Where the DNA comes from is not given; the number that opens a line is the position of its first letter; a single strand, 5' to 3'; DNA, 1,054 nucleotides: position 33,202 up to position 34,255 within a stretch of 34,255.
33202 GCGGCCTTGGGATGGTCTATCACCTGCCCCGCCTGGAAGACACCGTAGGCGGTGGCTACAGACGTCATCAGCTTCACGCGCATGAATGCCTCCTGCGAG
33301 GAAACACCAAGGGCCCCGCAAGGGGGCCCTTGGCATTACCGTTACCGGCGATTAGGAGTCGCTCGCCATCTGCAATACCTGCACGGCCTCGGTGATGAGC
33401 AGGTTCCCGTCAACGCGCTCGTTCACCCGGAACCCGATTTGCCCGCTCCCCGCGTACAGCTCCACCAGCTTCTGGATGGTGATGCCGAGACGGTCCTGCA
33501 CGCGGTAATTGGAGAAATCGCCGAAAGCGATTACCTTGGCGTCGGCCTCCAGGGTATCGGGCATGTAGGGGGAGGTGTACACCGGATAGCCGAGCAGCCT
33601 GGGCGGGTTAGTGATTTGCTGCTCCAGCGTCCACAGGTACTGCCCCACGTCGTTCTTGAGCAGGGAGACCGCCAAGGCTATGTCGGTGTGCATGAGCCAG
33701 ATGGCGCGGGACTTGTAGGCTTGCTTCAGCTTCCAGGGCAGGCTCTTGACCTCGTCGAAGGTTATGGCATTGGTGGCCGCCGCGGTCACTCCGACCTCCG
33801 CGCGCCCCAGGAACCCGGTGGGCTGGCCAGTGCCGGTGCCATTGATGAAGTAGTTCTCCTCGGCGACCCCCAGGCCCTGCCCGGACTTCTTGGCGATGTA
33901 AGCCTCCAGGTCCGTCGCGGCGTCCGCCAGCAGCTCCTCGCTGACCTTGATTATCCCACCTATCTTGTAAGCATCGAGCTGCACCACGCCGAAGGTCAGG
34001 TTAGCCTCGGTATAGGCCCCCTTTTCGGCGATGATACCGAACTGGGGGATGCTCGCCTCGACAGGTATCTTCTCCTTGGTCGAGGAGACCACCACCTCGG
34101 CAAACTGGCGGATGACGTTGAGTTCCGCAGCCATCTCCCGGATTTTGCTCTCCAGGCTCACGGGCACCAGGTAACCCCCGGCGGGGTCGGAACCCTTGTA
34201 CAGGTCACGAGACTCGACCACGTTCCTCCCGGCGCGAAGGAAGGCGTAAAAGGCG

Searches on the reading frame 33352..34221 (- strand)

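Call 64: search_protein_families(library=phrogs, proteins=[window:33352-34221:-], max_evalue=0.0001)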
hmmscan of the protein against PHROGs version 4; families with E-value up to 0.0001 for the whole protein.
window:33352-34221:- (289 aa): 5 families
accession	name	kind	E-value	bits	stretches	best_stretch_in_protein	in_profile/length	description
phrog_10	-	head and packaging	3.6e-71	242.1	1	9-286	359-636/752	major head protein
phrog_617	-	head and packaging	1.6e-29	104.3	1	36-283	369-621/626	major head protein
phrog_17162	-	unknown function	5.7e-29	101.2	1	205-287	3-84/85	-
phrog_15928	-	head and packaging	3.5e-23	83.5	1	97-285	1-179/185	major head protein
phrog_2263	-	head and packaging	8.9e-06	25.9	1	10-227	270-488/551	major head protein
